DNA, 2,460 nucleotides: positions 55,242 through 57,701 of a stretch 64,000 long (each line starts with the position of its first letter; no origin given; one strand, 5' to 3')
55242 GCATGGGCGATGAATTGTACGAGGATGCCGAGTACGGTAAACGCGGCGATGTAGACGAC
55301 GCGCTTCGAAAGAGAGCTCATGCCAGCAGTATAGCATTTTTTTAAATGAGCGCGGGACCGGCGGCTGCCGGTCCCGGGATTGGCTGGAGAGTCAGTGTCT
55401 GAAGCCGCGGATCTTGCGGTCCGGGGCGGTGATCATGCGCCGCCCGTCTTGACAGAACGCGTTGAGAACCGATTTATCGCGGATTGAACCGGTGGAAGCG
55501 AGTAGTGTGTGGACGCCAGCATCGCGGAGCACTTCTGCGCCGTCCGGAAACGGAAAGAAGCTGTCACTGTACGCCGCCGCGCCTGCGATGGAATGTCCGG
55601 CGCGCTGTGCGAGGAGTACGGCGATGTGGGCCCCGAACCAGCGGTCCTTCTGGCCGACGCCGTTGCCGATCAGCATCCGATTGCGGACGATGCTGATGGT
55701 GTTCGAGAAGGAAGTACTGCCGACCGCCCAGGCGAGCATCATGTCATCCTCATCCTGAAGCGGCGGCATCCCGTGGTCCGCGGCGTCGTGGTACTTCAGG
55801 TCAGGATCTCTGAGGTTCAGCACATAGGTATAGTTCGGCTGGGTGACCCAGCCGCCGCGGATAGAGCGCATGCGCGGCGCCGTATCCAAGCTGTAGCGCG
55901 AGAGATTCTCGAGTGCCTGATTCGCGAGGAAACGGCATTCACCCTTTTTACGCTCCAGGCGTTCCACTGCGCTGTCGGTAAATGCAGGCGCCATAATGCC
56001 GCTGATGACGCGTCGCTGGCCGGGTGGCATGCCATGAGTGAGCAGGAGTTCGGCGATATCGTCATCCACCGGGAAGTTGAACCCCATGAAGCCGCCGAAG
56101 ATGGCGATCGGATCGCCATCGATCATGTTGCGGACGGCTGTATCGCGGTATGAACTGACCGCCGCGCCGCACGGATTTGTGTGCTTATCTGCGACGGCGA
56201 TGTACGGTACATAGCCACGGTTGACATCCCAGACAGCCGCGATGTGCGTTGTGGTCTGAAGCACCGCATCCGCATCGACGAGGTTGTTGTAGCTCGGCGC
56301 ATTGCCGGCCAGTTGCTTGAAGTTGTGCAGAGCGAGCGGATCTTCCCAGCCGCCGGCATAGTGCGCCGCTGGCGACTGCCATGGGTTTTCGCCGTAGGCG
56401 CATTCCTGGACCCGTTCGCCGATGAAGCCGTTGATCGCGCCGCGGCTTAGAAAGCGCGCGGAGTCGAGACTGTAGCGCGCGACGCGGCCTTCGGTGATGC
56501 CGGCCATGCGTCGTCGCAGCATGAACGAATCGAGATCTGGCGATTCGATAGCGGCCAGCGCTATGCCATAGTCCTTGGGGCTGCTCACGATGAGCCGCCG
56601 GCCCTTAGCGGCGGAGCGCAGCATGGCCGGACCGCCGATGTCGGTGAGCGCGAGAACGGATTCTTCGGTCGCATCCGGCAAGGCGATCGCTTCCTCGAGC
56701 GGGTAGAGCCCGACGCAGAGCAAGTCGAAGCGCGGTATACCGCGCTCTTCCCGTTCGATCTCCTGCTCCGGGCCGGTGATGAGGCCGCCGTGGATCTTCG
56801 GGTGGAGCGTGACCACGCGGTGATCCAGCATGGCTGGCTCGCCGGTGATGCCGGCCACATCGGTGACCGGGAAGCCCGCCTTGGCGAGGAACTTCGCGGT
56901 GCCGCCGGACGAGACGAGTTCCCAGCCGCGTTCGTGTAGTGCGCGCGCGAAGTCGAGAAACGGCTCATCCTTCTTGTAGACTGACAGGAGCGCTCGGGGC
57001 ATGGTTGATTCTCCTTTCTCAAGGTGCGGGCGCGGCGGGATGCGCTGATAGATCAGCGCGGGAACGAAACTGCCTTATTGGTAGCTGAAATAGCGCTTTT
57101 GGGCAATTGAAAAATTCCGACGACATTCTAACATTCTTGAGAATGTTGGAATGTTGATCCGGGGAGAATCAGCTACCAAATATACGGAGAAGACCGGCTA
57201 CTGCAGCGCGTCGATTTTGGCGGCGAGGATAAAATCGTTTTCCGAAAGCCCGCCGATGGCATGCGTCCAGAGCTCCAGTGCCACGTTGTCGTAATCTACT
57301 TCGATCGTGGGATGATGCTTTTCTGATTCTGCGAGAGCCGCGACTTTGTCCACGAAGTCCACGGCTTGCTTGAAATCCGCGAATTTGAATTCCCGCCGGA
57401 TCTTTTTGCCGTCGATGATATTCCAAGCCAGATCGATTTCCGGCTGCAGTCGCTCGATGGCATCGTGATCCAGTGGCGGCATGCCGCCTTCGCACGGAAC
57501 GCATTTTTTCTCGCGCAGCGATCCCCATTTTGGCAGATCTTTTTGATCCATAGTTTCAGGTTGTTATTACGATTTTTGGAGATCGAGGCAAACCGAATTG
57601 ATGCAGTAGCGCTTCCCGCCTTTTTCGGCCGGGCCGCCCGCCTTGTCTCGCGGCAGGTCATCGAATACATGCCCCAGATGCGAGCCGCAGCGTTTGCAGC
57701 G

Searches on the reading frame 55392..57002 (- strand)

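Call 67: search_protein_families(library=pfam, proteins=[window:55392-57002:-], max_evalue=0.001)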
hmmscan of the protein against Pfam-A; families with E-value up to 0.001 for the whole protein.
window:55392-57002:- (536 aa): 2 families
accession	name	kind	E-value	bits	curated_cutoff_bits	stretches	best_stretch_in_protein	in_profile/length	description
PF01808.24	AICARFT_IMPCHas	-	3.4e-44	152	25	1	137-462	9-309/311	AICARFT/IMPCHase bienzyme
PF02142.27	MGS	-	1.5e-12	47.9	24.1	1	16-125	3-93/94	MGS-like domain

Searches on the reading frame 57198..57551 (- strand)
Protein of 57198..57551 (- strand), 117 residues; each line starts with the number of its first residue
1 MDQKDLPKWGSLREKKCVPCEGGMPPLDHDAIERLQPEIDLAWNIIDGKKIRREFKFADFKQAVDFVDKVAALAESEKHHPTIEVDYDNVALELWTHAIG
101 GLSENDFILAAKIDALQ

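Call 67: search_protein_families(library=pfam, proteins=[window:57198-57551:-], max_evalue=0.001)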
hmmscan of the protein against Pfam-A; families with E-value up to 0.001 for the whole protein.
window:57198-57551:- (117 aa): 1 family
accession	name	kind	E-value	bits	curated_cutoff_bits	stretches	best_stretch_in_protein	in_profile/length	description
PF01329.24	Pterin_4a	-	4.5e-31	107.3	26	1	26-116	2-91/91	Pterin 4 alpha carbinolamine dehydratase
